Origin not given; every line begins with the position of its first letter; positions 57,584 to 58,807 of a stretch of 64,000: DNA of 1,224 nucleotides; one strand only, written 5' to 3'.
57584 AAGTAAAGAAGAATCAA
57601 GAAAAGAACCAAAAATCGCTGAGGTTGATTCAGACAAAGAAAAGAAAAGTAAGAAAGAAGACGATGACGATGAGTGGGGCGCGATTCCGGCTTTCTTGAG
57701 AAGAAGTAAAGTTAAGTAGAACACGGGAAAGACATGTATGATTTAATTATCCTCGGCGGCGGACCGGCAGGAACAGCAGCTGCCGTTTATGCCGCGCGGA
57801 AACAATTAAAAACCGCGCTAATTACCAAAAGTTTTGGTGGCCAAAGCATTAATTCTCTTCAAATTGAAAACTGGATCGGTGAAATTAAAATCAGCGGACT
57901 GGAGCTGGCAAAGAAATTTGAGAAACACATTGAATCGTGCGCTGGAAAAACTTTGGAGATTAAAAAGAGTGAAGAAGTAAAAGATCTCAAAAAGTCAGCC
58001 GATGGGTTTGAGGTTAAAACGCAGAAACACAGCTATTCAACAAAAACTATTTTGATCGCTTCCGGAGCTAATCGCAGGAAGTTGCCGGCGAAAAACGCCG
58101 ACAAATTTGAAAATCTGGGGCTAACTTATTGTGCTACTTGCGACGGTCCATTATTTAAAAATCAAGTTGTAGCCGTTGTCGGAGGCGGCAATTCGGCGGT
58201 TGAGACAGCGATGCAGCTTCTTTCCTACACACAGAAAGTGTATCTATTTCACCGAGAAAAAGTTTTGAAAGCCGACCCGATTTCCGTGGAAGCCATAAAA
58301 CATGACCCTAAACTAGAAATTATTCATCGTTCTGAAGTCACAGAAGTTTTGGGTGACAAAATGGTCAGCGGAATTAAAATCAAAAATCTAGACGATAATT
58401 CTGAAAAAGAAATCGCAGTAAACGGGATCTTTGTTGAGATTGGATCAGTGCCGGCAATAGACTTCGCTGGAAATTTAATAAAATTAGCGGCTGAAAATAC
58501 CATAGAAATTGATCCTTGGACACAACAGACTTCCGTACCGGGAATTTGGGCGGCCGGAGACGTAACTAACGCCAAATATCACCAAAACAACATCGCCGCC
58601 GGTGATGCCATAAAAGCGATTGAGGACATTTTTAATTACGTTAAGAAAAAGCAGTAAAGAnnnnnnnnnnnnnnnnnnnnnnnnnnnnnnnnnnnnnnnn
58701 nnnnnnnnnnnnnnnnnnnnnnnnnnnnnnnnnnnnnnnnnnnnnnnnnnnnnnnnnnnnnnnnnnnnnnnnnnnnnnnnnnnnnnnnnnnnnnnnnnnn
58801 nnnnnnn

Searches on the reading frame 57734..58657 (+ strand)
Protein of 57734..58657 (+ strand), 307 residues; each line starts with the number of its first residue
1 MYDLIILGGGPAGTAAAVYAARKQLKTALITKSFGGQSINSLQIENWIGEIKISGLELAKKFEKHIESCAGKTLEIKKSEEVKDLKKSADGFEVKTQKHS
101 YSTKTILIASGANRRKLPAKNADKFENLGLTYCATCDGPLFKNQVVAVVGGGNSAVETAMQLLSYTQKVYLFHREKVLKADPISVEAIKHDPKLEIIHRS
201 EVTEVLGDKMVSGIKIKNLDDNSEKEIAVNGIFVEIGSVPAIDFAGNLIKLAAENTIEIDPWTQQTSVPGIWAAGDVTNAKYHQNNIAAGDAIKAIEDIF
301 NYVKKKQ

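Call 79: search_protein_families(library=pfam, proteins=[window:57734-58657:+], max_evalue=0.001)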
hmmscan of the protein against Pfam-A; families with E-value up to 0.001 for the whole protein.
window:57734-58657:+ (307 aa): 10 families
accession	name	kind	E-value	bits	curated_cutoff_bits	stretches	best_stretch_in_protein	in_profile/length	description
PF07992.20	Pyr_redox_2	-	2.1e-42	146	26.1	1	2-284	1-283/291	Pyridine nucleotide-disulphide oxidoreductase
PF13738.12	Pyr_redox_3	-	2.4e-28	99.7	30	1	69-275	91-305/305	Pyridine nucleotide-disulphide oxidoreductase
PF00070.33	Pyr_redox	-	3.4e-09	37.5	22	1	146-217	2-80/82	Pyridine nucleotide-disulphide oxidoreductase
PF12831.13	FAD_oxidored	-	5.3e-09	36.3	27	1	3-40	1-40/416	FAD dependent oxidoreductase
PF00890.30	FAD_binding_2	-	7.1e-09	35.8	20.4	1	3-37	1-37/414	FAD binding domain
PF03486.20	HI0933_like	-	7.3e-09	35.9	50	0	3-32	2-31/244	HI0933-like protein Rossmann domain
PF01266.30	DAO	-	8.1e-07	29.3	27.9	0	3-38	1-39/353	FAD dependent oxidoreductase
PF01134.28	GIDA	-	1.5e-06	28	22.1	1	3-34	1-32/391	Glucose inhibited division protein A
PF13434.12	Lys_Orn_oxgnase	-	5.7e-05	22.8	21.3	0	62-168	97-213/339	L-lysine 6-monooxygenase/L-ornithine 5-monooxygenase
PF01946.23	Thi4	-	0.00077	19.2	26.2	0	3-36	19-55/235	Thi4 family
